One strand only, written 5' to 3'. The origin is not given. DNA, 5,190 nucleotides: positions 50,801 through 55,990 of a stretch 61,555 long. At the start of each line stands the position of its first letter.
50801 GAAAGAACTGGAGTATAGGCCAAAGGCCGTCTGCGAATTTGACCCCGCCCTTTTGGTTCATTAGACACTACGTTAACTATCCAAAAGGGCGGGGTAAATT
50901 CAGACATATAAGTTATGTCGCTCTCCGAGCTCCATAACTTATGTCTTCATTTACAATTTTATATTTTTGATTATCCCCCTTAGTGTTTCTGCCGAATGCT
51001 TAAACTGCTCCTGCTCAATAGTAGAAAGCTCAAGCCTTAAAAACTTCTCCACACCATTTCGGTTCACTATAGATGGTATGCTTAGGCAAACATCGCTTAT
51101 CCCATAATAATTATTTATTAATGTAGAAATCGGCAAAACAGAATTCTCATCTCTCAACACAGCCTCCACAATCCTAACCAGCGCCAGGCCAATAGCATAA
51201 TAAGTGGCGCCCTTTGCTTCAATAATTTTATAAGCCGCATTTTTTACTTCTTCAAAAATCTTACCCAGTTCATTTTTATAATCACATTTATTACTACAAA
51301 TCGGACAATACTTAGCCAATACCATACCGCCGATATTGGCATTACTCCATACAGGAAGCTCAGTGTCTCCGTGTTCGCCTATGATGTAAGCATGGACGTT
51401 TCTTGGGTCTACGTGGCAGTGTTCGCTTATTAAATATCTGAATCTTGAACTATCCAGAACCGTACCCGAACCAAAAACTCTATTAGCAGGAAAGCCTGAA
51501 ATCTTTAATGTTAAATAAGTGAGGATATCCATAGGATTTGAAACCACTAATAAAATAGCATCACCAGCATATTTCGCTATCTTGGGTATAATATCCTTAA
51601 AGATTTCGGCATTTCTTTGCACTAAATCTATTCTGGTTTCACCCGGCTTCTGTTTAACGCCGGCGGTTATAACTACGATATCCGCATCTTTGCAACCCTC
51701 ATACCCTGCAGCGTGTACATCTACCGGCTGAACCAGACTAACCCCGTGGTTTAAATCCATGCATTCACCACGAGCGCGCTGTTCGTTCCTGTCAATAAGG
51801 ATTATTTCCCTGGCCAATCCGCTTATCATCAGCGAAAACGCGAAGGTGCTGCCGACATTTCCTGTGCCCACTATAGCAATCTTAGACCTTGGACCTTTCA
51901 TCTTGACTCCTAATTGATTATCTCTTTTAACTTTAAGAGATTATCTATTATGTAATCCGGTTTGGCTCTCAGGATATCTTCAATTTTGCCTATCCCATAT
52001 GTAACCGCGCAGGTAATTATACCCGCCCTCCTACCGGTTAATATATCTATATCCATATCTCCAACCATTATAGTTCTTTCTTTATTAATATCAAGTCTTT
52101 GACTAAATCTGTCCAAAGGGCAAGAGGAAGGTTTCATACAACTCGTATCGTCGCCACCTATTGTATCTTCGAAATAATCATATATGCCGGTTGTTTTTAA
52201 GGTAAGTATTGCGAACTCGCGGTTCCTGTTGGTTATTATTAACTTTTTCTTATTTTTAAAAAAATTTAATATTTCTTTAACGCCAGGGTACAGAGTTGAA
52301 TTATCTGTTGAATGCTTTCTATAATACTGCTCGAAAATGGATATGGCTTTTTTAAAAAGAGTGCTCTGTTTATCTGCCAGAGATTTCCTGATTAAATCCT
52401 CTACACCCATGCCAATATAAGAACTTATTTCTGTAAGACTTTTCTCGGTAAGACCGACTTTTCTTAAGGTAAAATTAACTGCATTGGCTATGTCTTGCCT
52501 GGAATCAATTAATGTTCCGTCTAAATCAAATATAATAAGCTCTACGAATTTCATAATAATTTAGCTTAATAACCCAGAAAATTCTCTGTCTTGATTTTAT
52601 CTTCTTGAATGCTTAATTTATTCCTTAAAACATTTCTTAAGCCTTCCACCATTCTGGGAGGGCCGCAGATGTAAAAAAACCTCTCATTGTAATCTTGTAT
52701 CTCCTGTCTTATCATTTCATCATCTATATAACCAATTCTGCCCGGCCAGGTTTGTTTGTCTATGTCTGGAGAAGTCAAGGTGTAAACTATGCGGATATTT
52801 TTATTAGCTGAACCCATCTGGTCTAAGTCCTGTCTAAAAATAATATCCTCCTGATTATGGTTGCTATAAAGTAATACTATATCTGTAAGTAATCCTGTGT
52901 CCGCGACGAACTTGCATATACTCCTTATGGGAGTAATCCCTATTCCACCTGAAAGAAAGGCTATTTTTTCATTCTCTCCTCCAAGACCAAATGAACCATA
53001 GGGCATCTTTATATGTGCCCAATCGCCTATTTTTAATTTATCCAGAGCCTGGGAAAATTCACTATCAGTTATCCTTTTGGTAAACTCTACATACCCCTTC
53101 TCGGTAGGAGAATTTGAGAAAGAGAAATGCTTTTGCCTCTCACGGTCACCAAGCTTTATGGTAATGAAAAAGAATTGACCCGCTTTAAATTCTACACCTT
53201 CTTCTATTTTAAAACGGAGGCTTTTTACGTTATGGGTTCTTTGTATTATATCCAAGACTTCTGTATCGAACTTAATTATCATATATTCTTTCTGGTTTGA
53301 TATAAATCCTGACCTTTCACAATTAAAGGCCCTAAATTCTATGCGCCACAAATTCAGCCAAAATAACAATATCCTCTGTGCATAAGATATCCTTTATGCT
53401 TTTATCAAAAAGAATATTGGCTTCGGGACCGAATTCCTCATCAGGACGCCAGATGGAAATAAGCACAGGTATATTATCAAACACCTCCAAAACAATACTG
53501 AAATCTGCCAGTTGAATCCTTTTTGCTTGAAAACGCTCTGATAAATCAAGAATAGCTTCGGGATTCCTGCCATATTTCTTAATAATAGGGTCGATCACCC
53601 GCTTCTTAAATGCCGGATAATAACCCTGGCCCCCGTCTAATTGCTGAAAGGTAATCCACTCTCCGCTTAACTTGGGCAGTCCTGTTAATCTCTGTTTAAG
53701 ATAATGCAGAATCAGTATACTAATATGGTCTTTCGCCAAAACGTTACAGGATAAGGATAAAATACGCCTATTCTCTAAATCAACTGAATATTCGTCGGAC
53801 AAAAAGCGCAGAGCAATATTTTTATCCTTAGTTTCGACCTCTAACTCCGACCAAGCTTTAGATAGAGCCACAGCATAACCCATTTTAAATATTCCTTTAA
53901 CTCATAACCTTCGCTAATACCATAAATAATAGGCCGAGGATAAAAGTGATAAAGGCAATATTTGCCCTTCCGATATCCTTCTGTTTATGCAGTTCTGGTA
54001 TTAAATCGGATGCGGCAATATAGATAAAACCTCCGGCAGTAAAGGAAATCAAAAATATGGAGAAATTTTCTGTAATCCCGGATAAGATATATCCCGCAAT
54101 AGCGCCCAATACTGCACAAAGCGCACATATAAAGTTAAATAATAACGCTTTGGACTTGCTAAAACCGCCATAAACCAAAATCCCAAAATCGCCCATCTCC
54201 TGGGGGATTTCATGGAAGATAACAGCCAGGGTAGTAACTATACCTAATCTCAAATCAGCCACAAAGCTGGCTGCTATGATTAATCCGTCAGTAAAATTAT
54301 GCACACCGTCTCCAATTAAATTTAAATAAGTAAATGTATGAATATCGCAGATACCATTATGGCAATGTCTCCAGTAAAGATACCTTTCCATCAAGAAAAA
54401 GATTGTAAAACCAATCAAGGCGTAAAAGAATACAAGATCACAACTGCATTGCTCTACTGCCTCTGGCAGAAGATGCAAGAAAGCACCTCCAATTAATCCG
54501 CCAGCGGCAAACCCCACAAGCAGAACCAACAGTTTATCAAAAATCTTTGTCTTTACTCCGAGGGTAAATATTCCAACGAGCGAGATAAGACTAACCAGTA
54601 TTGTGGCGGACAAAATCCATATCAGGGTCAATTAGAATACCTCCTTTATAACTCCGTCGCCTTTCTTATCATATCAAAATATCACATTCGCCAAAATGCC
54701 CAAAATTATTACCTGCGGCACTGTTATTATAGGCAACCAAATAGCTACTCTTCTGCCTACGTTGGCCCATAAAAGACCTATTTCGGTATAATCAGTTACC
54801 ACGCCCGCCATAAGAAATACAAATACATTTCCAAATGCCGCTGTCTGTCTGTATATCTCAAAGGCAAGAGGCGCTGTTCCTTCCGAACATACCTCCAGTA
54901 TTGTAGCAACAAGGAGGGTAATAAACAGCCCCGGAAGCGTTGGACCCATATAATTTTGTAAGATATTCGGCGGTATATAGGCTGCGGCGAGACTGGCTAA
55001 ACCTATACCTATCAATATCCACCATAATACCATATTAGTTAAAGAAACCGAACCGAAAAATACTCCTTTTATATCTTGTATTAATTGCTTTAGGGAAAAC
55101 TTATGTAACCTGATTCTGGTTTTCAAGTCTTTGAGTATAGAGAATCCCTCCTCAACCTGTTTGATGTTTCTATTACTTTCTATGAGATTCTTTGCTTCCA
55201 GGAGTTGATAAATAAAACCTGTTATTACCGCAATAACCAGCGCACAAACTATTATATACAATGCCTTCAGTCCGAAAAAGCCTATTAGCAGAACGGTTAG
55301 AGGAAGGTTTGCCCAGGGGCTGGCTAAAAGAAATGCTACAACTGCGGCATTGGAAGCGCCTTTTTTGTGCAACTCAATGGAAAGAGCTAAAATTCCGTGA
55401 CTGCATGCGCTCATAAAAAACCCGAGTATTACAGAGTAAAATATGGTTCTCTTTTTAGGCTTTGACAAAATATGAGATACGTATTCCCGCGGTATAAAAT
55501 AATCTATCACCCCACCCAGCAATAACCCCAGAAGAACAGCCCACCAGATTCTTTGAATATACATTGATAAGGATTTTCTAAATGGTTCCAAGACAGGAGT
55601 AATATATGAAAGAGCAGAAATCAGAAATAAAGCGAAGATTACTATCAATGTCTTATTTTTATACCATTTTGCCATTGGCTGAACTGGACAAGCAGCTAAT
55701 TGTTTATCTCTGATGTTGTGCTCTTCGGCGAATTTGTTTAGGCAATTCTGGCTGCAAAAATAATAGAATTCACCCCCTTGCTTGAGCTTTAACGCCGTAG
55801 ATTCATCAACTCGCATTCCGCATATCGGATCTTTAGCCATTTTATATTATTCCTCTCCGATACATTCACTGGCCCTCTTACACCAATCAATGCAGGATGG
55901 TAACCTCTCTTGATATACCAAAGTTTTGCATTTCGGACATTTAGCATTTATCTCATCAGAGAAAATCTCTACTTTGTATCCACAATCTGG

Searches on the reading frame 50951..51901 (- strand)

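Call 81: search_protein_families(library=ncbifam, proteins=[window:50951-51901:-], max_evalue=1e-10)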
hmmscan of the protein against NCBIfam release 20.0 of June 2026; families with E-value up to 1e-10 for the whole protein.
window:50951-51901:- (316 aa): 10 families
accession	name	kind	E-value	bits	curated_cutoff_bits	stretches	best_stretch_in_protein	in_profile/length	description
NF000824.0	PRK00066.1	subfamily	4.2e-127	423.8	339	1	4-314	5-314/316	L-lactate dehydrogenase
TIGR01771.1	L-LDH-NAD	equivalog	1.7e-124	415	303.55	1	10-308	1-298/299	L-lactate dehydrogenase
NF004863.0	PRK06223.1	subfamily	3.9e-92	308.7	283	1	5-315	3-308/313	malate dehydrogenase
TIGR01763.1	MalateDH_bact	equivalog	4.8e-68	229.6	351.85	1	5-312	1-303/305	malate dehydrogenase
NF041314.1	Malate_DH_Halo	equivalog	8e-63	212.4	550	1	6-309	2-298/304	malate dehydrogenase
TIGR01772.1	MDH_euk_gproteo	equivalog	3.2e-25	89.1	273.05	1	7-312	1-305/313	malate dehydrogenase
TIGR01759.1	MalateDH-SF1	subfamily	9.9e-21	74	345.65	1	35-307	41-320/327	malate dehydrogenase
NF003916.0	PRK05442.1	equivalog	2.6e-18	66.1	271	1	33-308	41-317/328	malate dehydrogenase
TIGR01756.1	LDH_protist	equivalog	3.3e-17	62.6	486.25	1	67-283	55-276/313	lactate dehydrogenase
TIGR01758.1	MDH_euk_cyt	equivalog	1.1e-13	51.4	470.4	1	54-231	57-234/324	malate dehydrogenase, NAD-dependent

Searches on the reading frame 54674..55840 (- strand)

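Call 81: search_protein_families(library=ncbifam, proteins=[window:54674-55840:-], max_evalue=1e-10)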
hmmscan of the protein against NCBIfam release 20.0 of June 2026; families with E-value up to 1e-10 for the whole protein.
window:54674-55840:- (388 aa): 2 families
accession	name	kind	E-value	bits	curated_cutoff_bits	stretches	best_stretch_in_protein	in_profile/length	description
NF033936.1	CuZnOut_SO0444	equivalog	8.9e-34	117.2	300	1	102-387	12-312/351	SO_0444 family Cu/Zn efflux transporter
NF040736.1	efflux_SaoE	equivalog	3.7e-25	88.9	325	1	93-387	14-297/352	efflux transporter SaoE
